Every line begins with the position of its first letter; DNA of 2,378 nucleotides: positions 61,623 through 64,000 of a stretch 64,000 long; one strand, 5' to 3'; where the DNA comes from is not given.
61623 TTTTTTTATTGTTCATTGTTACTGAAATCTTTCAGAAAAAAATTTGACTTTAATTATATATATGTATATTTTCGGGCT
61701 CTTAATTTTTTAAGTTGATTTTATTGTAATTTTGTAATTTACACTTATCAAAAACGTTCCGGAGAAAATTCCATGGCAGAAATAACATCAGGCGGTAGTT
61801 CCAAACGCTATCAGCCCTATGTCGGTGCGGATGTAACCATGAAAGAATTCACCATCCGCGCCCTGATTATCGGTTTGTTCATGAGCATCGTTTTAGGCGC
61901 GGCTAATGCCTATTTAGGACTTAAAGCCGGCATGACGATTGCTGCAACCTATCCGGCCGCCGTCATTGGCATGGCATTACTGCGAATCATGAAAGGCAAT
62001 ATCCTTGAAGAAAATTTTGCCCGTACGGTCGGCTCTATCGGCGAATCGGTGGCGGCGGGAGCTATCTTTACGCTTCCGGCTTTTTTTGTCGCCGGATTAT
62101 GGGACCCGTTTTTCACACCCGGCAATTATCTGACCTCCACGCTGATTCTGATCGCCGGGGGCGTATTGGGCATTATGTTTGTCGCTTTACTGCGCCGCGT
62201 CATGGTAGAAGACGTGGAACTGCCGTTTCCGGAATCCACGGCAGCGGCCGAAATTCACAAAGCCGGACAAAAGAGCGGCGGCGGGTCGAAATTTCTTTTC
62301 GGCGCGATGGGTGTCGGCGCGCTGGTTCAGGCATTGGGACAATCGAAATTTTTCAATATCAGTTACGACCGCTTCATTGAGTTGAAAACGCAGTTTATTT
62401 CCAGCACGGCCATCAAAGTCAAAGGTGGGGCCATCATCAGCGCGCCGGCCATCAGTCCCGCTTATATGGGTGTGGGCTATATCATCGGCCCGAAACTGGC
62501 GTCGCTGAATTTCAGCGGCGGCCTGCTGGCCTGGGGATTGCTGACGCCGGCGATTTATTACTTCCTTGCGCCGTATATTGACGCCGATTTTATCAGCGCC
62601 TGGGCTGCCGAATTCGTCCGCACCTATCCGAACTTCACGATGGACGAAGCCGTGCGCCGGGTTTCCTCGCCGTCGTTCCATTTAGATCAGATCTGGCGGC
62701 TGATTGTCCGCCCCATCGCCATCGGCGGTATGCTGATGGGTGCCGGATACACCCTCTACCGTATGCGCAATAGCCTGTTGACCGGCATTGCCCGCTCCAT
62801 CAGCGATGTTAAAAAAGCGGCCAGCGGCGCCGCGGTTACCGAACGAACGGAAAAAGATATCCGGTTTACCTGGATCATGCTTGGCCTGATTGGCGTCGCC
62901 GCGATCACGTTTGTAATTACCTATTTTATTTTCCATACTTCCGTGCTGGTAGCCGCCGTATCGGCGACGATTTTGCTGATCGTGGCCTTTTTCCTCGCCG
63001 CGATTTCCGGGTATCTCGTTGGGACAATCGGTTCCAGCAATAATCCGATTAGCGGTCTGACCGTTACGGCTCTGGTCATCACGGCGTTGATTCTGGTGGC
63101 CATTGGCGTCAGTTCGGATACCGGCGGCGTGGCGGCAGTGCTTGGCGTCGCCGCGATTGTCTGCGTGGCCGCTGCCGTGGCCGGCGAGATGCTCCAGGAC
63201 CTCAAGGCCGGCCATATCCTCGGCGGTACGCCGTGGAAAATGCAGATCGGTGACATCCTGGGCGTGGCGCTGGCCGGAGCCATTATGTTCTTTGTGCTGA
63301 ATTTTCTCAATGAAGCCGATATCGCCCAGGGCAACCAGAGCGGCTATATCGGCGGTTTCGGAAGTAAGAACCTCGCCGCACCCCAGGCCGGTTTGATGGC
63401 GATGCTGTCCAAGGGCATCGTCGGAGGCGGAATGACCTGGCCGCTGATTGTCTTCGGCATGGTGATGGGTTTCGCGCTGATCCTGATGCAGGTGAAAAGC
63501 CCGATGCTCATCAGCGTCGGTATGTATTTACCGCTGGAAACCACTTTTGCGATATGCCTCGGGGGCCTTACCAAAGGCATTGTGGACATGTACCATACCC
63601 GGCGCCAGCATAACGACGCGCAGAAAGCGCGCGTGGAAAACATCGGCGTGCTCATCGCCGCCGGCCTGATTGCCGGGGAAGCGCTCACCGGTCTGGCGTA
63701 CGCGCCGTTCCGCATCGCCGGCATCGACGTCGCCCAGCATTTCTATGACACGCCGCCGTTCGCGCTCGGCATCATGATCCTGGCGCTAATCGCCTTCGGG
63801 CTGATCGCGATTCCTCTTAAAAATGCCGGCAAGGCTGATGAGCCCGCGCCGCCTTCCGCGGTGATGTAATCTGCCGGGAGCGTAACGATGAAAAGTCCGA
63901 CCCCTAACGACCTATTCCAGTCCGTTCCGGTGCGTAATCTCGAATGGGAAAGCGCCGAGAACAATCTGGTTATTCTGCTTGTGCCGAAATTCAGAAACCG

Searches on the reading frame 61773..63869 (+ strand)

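Call 24: search_protein_families(library=ncbifam, proteins=[window:61773-63869:+], max_evalue=0.00001)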
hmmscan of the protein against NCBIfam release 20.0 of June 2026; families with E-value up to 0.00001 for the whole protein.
window:61773-63869:+ (698 aa): 2 families
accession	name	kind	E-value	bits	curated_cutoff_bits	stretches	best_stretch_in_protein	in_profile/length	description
TIGR00733.1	TIGR00733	equivalog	3.5e-107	359.3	182.5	2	284-644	218-585/589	OPT family oligopeptide transporter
TIGR00728.1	OPT_sfam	superfamily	5.1e-69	233.5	128.35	1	20-642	11-652/659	OPT family oligopeptide transporter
